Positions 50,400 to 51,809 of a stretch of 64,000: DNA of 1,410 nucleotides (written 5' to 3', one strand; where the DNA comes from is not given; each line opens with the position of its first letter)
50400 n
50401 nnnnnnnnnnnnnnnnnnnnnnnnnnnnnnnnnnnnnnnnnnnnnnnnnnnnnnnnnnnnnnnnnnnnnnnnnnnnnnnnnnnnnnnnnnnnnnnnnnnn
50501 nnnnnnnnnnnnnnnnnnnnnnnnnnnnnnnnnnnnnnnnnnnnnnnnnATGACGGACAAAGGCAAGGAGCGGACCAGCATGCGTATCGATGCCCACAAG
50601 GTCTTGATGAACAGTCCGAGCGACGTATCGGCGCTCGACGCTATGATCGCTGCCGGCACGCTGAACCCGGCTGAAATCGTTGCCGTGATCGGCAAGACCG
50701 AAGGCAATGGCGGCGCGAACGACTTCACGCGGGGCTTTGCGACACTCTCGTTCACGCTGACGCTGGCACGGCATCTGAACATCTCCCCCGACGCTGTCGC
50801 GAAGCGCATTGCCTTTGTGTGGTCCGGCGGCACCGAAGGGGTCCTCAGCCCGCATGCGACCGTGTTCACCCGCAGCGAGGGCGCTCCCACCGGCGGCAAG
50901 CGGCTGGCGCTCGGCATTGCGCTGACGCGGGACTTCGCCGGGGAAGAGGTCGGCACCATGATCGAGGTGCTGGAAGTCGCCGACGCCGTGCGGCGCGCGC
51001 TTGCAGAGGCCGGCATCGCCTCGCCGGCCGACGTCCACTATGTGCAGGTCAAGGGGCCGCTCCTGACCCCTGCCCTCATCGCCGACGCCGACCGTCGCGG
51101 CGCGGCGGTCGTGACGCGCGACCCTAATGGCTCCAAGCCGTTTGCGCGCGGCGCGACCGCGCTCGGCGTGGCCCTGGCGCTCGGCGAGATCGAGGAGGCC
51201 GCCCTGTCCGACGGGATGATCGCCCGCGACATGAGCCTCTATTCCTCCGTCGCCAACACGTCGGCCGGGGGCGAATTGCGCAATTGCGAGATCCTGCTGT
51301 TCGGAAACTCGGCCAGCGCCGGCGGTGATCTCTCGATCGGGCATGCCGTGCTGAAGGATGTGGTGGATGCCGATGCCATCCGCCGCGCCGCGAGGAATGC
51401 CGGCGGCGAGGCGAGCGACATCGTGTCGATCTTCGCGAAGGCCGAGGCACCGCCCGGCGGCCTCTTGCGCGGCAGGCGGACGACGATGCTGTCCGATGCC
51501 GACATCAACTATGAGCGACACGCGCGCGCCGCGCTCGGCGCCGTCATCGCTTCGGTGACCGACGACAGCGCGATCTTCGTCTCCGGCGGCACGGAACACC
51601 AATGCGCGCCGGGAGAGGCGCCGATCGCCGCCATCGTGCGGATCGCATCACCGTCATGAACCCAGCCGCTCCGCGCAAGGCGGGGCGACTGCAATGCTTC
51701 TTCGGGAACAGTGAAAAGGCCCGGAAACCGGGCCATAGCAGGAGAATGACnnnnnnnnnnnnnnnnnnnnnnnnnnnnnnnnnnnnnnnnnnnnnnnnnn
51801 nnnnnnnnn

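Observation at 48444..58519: Candidate undescribed pathway for a cyclic ureide / oxidised pyrimidine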

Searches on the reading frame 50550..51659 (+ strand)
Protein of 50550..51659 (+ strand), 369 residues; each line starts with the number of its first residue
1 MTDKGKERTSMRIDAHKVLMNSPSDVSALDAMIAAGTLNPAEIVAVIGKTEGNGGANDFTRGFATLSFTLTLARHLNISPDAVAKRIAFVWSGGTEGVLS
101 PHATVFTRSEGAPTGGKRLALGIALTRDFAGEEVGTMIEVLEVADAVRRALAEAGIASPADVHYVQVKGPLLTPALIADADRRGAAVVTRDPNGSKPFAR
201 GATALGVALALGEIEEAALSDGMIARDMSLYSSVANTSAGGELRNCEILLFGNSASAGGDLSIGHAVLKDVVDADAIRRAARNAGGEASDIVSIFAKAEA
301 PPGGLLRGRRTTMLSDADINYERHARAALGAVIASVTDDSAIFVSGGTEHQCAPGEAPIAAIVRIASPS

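Call 3: search_protein_families(library=pfam, proteins=[window:50550-51659:+])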
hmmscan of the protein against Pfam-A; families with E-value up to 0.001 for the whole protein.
window:50550-51659:+ (369 aa): 1 family
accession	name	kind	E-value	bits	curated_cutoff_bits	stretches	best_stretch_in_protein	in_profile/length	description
PF09663.15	Amido_AtzD_TrzD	-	6.4e-140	466.7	25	1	16-364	3-358/358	Amidohydrolase ring-opening protein (Amido_AtzD_TrzD)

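Call 4: search_protein_families(library=ncbifam, proteins=[window:50550-51659:+])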
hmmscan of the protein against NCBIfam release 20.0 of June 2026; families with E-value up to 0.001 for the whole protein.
window:50550-51659:+ (369 aa): 2 families
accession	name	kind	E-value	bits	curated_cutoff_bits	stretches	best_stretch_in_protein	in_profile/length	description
TIGR02714.1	amido_AtzD_TrzD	subfamily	2.2e-131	438.2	153.1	1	13-364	1-365/366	ring-opening amidohydrolase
NF052395.1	CyanAcHdlAtzD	equivalog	2.9e-131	437.7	360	1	13-364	2-363/364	cyanuric acid amidohydrolase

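Call 5: search_solved_structures(query=window:50550-51659:+, show_alignments=2)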
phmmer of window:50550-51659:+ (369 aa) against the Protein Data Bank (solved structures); distinct sequences matched with E-value up to 0.001: 7.
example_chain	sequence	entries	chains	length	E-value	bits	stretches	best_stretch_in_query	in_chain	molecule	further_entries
6bum_A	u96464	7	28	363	4e-112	378.1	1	12-365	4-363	Cyanuric acid amidohydrolase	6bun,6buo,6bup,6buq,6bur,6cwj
6dhj_A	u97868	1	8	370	1.3e-110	373.1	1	12-366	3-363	Cyanuric acid amidohydrolase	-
5t13_A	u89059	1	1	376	2.2e-107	362.5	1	11-366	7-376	Cyanuric acid amidohydrolase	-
4bvq_A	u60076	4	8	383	2.6e-100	339.3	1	12-364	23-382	CYANURIC ACID AMIDOHYDROLASE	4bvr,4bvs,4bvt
4nq3_A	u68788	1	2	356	1.4e-83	284.3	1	15-363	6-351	Cyanuric acid amidohydrolase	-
5hwe_A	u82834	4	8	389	2.2e-81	277.1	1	12-365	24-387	Barbiturase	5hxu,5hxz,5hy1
5hy0_A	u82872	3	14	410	2.2e-64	221.2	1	13-364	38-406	Ring-opening amidohydrolase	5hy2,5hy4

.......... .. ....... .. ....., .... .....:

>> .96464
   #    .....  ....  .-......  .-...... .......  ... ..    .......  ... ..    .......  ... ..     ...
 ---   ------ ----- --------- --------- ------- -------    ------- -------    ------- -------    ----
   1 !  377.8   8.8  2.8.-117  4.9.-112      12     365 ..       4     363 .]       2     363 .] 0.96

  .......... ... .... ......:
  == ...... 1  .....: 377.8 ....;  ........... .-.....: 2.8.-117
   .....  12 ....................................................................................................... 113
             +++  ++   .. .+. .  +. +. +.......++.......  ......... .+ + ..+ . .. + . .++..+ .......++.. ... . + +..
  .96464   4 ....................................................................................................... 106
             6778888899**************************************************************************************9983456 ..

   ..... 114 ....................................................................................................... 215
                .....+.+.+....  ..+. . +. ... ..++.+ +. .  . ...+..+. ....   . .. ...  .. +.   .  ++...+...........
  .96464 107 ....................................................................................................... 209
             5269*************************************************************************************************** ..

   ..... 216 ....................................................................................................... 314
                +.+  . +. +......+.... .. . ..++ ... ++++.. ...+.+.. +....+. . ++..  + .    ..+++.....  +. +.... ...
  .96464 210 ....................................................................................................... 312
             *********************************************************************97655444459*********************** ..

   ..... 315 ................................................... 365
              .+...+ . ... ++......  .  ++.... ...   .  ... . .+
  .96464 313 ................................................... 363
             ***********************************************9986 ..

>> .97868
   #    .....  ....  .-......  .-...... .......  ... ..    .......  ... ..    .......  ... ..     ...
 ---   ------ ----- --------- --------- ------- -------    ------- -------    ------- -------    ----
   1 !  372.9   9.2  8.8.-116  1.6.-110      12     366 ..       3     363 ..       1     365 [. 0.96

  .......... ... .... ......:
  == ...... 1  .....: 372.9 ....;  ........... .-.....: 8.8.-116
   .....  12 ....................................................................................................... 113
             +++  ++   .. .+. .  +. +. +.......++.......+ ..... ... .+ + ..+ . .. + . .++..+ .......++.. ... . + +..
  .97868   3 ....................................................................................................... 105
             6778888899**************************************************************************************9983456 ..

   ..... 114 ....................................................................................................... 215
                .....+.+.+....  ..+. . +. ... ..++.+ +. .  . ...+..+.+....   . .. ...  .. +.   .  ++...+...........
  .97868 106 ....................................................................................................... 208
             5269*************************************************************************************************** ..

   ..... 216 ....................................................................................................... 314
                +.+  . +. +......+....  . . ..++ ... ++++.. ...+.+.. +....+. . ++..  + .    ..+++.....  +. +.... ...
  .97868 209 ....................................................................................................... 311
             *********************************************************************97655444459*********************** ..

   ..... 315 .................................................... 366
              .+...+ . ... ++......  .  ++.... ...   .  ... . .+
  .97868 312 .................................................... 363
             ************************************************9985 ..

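Call 21: find_homologous_proteins(query=window:50550-51659:+, max_evalue=1e-20)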
Query window:50550-51659:+ (369 aa): 7820 proteins with E <= 1e-20 among 8000 candidates; the best 120 are listed.
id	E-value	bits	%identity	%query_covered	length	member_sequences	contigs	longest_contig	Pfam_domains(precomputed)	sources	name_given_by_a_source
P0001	2.5e-221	752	100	97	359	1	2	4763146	PF09663.16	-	-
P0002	7.6e-184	629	83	97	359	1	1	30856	PF09663.16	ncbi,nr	ncbi:MAG: ring-opening amidohydrolase [Ancalomicrobiaceae bacterium]|nr:ring-opening amidohydrolase 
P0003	1.9e-183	628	84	97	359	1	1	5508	PF09663.16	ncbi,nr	ncbi:MAG: ring-opening amidohydrolase [Ancalomicrobiaceae bacterium]|nr:ring-opening amidohydrolase 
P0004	2.1e-182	624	83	97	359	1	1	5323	PF09663.16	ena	-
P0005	5.2e-182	623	84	96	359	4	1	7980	PF09663.16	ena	-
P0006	7.3e-182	622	83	98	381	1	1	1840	PF09663.16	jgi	jgi:cyanuric acid amidohydrolase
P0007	5.7e-180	616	82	96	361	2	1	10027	PF09663.16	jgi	jgi:cyanuric acid amidohydrolase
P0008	1.9e-179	614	82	97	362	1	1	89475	PF09663.16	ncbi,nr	ncbi:MAG: ring-opening amidohydrolase [Azospirillaceae bacterium]|nr:ring-opening amidohydrolase [Az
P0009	4.6e-179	613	82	96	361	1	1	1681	PF09663.16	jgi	jgi:cyanuric acid amidohydrolase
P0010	2.3e-178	611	80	96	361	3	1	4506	PF09663.16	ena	-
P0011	3.8e-178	610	82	97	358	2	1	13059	PF09663.16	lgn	-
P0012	4.8e-178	610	82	97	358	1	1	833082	PF09663.16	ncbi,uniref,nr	ncbi:cyanuric acid amidohydrolase [Segnochrobactrum spirostomi]|uniref:Cyclic amide hydrolase n=1 Ta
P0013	6.4e-178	609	81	96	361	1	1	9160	PF09663.16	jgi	jgi:cyanuric acid amidohydrolase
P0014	7.6e-178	609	80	96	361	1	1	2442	PF09663.16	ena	-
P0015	3.4e-177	607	81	96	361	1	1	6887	PF09663.16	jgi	jgi:cyanuric acid amidohydrolase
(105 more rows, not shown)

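Call 22: find_related_loci(query=P0001, collection=genome_contigs, flank=10000)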
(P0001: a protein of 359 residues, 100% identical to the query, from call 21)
Query P0001 (359 aa) in genome_contigs; peptide patterns used: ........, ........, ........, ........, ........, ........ (x = any residue, [..] = any of these).
230 stretches matched a pattern; 50 encode a relative of the query (tblastn E <= 1e-3); 50 distinct loci.
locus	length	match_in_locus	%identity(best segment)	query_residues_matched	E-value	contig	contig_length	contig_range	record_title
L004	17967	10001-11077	83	1-359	0e+0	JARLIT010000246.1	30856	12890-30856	MAG: Ancalomicrobiaceae bacterium isolate MAG_BA230 MetaBAT2_Bin_230_sub_Anoxic_k141_1019468, whole genome shotgun seque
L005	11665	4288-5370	79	1-355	0e+0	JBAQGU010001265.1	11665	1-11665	MAG: Roseiarcus sp. isolate MFD09215_ilm_asm_bin20 k127_76361, whole genome shotgun sequence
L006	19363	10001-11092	80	1-358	0e+0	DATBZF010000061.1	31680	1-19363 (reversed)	MAG TPA_asm: Roseiarcus sp. isolate SMAG_U7612 k141_3307292, whole genome shotgun sequence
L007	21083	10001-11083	77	1-355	0e+0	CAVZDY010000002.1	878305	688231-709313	MAG: uncultured Alphaproteobacteria bacterium isolate MFD06092.bin.1.269 genome assembly, contig: contig_2031, whole gen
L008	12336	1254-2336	78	1-355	0e+0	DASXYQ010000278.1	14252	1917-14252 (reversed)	MAG TPA_asm: Roseiarcus sp. isolate SMAG_U4829 k141_3565689, whole genome shotgun sequence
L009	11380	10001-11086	79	1-355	2e-180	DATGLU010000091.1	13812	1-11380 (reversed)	MAG TPA_asm: Roseiarcus sp. isolate SMAG_U9894 k141_283715, whole genome shotgun sequence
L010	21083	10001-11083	79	1-355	1e-179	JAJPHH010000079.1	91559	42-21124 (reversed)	MAG: Alphaproteobacteria bacterium isolate Centralia_MAG_152 k107_15327712, whole genome shotgun sequence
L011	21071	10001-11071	77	1-355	1e-178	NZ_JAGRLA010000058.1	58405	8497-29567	MAG: Bauldia sp. isolate HKST-UBA53 k127_454460, whole genome shotgun sequence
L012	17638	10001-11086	82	1-359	1e-177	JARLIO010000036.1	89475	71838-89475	MAG: Azospirillaceae bacterium isolate MAG_BA399 MetaBAT2_Bin_399_Anoxic_k141_664275, whole genome shotgun sequence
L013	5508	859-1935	84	1-359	3e-177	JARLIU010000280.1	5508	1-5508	MAG: Ancalomicrobiaceae bacterium isolate MAG_BA87 MetaBAT2_Bin_87_sub_Anoxic_k141_2216827, whole genome shotgun sequenc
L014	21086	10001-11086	75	1-355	4e-174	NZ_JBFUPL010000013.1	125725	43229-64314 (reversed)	Rhizobium sp. RCC_161_2 NODE_13_length_125725_cov_116.445721, whole genome shotgun sequence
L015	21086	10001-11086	74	1-355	5e-172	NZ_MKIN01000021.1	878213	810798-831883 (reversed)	Allorhizobium taibaishanense strain 14971 C197, whole genome shotgun sequence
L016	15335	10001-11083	77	1-355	1e-171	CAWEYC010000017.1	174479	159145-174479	MAG: uncultured Alphaproteobacteria bacterium isolate MFD06092.bin.1.246 genome assembly, contig: contig_17798, whole ge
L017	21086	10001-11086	74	1-355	4e-171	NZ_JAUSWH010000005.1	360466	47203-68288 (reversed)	Rhizobium paknamense strain DSM 100301 Ga0480191_05, whole genome shotgun sequence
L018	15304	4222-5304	76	1-355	1e-170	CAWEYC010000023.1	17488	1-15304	MAG: uncultured Alphaproteobacteria bacterium isolate MFD06092.bin.1.246 genome assembly, contig: contig_33988, whole ge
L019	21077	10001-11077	74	1-355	3e-166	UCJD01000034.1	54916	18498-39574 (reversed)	Rhizobiales bacterium isolate AFS086932 genome assembly, contig: contig_34, whole genome shotgun sequence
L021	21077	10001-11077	76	1-355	3e-168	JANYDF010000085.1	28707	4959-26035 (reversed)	MAG: Rhodospirillales bacterium isolate 336R_metabinner_44 336R_k141_1223208, whole genome shotgun sequence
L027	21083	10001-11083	69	1-355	1e-152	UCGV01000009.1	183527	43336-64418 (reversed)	Rhizobiales bacterium isolate AFS079129 genome assembly, contig: contig_9, whole genome shotgun sequence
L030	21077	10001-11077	67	1-348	5e-150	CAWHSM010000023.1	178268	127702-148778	MAG: uncultured Alphaproteobacteria bacterium isolate MFD05513.bin.1.205 genome assembly, contig: contig_81895, whole ge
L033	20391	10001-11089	66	1-355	4e-146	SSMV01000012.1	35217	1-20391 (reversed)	MAG: Bradyrhizobium sp. isolate LY.7 12, whole genome shotgun sequence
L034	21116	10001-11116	64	1-355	4e-146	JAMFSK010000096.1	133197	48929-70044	MAG: Burkholderiales bacterium isolate NGEE_A_bin28 k127_476747, whole genome shotgun sequence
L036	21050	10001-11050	68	1-346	2e-141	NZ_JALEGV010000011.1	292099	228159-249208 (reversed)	MAG: Oricola sp. isolate HH_bin22 k97_55063, whole genome shotgun sequence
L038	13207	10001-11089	66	1-358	2e-139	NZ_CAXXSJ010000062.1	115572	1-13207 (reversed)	MAG: uncultured Roseibium sp. isolate dc6a2ad0-4f5c-4e88-b403-63d74cd9d5b8 contig_62, whole genome shotgun sequence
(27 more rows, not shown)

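Call 39: search_protein_families(library=pfam, proteins=[L033:6491-7207:+, L033:7306-9129:+, L033:9126-9938:+, L034:13954-15441:+, L038:3835-4734:+, L038:6084-7310:+, L038:7362-8345:+, L019:17668-18768:+, L006:18095-19144:+, L021:9165-9929:+], max_evalue=0.00001)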
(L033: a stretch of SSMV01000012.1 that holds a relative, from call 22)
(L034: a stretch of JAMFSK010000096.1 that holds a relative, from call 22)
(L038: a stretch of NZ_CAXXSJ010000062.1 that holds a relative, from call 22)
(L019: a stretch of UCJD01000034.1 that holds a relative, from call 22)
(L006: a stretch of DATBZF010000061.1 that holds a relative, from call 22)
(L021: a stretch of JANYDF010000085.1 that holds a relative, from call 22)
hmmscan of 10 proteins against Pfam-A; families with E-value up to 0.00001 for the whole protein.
L033:6491-7207:+ (238 aa): 1 family
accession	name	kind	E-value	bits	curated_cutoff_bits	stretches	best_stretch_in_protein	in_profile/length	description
PF09819.14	ABC_cobalt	-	2.8e-26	92.5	25.2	1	42-160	2-118/121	ABC-type cobalt transport system, permease component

L033:7306-9129:+ (607 aa): 11 families
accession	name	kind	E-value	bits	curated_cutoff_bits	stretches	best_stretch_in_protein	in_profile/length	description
PF00005.33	ABC_tran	-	2.4e-61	206.7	25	2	347-492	1-136/137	ABC transporter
PF13304.12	AAA_21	-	7.8e-20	72.6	27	1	448-528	221-303/304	AAA domain, putative AbiEii toxin, Type IV TA system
PF02463.25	SMC_N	-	9.2e-13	48.6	40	1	48-237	24-217/220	RecF/RecN/SMC N terminal domain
PF13401.12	AAA_22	-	4.1e-07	30.8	27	0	356-409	4-56/130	AAA domain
PF13555.12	AAA_29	-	5.4e-07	29.7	27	0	48-65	23-39/61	P-loop containing region of AAA domain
PF20720.3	nSTAND3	-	6.7e-07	29.6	27.2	0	354-378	14-38/155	Novel STAND NTPase 3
PF01695.23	IstB_IS21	-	3.5e-06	27.1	24.1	0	479-532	150-200/238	IstB-like ATP binding protein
PF13238.12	AAA_18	-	3.7e-06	27.9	29.4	0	360-463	1-88/128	AAA domain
PF13481.12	AAA_25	-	4.9e-06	26.7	27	0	46-67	31-52/195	AAA domain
PF13558.12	SbcC_Walker_B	-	6.5e-06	26.7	27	0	157-204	29-89/90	SbcC/RAD50-like, Walker B motif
PF13476.12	AAA_23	-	9e-06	26.9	27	0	350-375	13-37/201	AAA domain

L033:9126-9938:+ (270 aa): 1 family
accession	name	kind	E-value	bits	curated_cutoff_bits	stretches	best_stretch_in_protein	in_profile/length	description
PF02361.21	CbiQ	-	1.7e-26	93.7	25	1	13-222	2-210/216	Cobalt transport protein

L034:13954-15441:+ (495 aa): 0 families

L038:3835-4734:+ (299 aa): 2 families
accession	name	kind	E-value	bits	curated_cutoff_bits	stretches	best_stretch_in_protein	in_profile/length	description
PF03466.25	LysR_substrate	-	1.6e-36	126.1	28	1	89-296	2-208/209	LysR substrate binding domain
PF00126.33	HTH_1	-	8.8e-16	58.1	26.6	1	6-64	2-60/60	Bacterial regulatory helix-turn-helix protein, lysR family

L038:6084-7310:+ (408 aa): 1 family
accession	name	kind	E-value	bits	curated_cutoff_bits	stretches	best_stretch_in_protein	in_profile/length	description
PF01266.30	DAO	-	4.3e-07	30.2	27.9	1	2-75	1-73/353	FAD dependent oxidoreductase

L038:7362-8345:+ (327 aa): 4 families
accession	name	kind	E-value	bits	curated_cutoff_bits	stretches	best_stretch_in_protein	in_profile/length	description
PF09084.16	NMT1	-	4.7e-14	53.3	20.5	1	44-263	5-214/216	NMT1/THI5 like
PF13379.11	NMT1_2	-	1.3e-10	41.9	24.7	1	31-270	6-249/252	NMT1-like family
PF12974.12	Phosphonate-bd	-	2.5e-07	30.8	27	1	57-207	26-178/242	ABC transporter, phosphonate, periplasmic substrate-binding protein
PF16868.10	NMT1_3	-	1.1e-06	28.9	27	1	118-207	92-182/289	NMT1-like family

L019:17668-18768:+ (366 aa): 1 family
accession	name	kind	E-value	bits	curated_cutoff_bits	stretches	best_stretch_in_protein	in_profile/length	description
PF00296.26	Bac_luciferase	-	1e-48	166.8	27.9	1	3-320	2-306/314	Luciferase-like monooxygenase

L006:18095-19144:+ (349 aa): 1 family
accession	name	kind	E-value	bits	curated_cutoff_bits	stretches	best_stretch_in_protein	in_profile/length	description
PF00296.26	Bac_luciferase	-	8.5e-28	98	27.9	1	17-266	2-234/314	Luciferase-like monooxygenase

L021:9165-9929:+ (254 aa): 4 families
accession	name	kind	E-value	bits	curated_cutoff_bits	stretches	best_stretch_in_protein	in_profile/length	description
PF13561.12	adh_short_C2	-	9.3e-63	212.4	27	1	16-251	1-236/236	Enoyl-(Acyl carrier protein) reductase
PF00106.31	adh_short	-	1.8e-55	187.9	26.6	1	11-202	2-193/195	short chain dehydrogenase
PF08659.16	KR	-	2.5e-16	60.6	22.6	1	12-172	3-163/180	KR domain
PF23441.1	SDR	-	1.3e-09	38.2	27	1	9-201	7-205/258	SDR-like rossmann domain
